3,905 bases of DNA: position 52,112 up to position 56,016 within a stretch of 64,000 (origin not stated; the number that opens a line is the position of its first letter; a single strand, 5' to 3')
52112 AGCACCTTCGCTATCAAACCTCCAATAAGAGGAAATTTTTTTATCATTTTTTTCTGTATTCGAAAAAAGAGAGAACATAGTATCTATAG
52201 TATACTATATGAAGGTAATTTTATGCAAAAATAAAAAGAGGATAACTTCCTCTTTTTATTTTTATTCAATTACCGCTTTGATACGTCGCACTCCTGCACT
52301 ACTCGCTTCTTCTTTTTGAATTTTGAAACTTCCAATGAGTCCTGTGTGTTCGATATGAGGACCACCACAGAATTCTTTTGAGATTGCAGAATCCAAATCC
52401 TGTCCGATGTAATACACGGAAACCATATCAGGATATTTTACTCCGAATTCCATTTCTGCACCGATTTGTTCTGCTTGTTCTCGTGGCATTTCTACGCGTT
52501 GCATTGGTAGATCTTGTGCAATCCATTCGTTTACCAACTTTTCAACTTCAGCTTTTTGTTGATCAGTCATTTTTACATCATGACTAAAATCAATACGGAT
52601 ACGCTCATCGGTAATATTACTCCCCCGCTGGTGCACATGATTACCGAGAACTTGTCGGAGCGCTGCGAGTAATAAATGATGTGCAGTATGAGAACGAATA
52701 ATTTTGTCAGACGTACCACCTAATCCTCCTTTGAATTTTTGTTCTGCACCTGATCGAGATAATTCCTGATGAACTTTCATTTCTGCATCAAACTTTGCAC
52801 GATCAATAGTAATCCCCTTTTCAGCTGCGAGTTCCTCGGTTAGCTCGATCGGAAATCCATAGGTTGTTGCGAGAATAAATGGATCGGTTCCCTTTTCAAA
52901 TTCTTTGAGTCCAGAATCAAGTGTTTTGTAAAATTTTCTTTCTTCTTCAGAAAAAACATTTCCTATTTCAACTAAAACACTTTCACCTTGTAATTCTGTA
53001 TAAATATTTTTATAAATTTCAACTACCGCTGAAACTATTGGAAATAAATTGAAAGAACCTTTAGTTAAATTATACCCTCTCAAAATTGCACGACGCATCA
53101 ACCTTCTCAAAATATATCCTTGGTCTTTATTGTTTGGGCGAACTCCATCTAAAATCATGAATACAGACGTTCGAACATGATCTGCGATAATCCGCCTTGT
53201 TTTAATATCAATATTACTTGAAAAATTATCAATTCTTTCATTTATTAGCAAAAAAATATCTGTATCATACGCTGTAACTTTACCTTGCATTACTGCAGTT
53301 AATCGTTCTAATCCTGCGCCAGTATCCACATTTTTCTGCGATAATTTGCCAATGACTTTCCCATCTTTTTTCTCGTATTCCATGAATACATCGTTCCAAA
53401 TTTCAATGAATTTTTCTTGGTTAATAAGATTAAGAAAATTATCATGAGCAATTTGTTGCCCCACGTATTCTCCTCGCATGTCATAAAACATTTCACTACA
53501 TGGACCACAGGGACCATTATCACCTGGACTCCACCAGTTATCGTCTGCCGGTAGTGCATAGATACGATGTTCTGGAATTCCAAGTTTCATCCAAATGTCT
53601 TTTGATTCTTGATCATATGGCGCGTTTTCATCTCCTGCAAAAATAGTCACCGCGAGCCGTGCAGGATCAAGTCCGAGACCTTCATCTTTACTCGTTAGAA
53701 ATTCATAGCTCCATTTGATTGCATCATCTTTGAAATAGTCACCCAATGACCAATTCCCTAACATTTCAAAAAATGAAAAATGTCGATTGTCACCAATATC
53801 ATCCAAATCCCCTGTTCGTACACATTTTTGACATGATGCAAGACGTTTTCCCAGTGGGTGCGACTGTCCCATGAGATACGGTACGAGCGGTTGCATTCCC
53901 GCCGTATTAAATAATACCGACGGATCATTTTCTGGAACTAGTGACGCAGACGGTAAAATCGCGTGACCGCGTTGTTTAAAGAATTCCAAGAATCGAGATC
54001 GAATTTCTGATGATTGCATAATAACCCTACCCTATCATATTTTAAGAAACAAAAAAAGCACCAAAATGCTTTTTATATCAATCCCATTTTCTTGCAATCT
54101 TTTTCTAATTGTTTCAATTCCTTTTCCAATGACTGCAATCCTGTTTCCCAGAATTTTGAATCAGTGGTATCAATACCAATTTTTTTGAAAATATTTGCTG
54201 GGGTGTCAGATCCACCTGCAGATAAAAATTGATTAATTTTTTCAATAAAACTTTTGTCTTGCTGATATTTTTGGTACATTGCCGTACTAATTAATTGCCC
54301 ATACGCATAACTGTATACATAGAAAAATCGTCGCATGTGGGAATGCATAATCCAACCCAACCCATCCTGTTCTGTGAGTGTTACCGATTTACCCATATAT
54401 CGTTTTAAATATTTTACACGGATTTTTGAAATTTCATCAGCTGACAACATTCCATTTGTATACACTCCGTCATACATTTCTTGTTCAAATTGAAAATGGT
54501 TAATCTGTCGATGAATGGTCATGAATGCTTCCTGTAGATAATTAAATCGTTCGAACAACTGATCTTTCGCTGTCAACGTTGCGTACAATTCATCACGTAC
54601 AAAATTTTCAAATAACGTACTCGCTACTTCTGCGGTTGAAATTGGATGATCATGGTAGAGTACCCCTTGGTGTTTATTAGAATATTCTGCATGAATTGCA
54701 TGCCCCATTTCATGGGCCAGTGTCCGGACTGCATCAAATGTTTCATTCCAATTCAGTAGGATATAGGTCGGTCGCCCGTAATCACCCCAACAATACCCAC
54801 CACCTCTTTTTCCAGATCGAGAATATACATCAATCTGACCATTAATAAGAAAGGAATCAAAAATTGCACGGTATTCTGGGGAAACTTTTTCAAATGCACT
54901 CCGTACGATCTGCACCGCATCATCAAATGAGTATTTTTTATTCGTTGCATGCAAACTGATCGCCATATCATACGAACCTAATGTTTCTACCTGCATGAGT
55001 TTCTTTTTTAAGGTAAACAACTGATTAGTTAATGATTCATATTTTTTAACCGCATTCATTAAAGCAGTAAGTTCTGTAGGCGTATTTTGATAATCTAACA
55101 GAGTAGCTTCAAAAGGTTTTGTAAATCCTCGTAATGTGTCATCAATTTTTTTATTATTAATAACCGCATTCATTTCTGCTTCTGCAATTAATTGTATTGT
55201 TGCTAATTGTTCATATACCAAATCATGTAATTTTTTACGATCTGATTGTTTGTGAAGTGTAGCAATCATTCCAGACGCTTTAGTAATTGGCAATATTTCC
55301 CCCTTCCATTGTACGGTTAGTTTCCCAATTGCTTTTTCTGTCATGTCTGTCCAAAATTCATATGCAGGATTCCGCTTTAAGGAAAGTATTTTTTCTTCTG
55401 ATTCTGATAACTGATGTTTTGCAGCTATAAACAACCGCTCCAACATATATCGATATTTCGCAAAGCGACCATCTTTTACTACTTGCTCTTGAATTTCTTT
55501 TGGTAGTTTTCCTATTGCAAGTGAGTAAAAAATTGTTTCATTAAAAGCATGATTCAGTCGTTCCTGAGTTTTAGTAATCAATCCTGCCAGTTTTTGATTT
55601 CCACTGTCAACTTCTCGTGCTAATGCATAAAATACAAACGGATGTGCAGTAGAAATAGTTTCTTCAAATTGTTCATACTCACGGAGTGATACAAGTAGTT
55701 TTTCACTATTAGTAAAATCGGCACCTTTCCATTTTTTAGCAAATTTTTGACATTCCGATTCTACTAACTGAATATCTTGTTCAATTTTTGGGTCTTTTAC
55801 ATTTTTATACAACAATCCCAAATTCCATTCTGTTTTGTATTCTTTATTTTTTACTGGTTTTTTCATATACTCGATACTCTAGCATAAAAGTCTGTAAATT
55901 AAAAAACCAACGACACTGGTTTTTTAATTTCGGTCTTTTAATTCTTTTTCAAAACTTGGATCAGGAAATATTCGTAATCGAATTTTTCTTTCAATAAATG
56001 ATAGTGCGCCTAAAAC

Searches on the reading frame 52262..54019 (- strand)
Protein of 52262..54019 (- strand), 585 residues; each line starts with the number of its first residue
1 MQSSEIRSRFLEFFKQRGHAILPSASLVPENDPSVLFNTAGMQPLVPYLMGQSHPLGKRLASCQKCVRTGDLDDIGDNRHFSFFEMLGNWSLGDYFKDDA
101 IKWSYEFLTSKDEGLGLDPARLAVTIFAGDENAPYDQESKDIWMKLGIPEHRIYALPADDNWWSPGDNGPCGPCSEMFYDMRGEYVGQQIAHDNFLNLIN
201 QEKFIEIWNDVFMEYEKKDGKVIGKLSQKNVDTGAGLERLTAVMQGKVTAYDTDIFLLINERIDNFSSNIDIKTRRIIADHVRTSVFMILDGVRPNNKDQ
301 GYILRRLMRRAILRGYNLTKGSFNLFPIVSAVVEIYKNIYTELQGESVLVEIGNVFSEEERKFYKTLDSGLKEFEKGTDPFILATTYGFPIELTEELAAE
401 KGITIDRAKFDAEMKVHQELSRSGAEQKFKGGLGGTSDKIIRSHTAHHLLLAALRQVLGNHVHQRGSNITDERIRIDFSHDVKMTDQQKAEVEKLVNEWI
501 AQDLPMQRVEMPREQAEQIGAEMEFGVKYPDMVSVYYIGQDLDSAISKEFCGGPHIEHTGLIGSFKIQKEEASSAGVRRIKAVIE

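Call 26: search_protein_families(library=pfam, proteins=[window:52262-54019:-], max_evalue=0.00001)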
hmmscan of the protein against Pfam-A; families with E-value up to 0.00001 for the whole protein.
window:52262-54019:- (585 aa): 2 families
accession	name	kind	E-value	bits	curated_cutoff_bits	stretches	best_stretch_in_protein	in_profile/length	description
PF01411.24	tRNA-synt_2c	-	3.5e-126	422.4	30.3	1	5-428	1-435/552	tRNA synthetases class II (A)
PF07973.19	tRNA_SAD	-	7.6e-16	58.3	24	1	533-580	1-43/44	Threonyl and Alanyl tRNA synthetase second additional domain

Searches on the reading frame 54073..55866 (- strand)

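Call 26: search_protein_families(library=pfam, proteins=[window:54073-55866:-], max_evalue=0.00001)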
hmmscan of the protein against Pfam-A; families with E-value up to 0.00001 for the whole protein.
window:54073-55866:- (597 aa): 2 families
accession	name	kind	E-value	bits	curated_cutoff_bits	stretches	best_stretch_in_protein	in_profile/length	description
PF01432.26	Peptidase_M3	-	2.8e-40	139.5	27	1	207-577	8-455/457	Peptidase family M3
PF08439.15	Peptidase_M3_N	-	1.1e-10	42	25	1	119-183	3-68/70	Oligopeptidase F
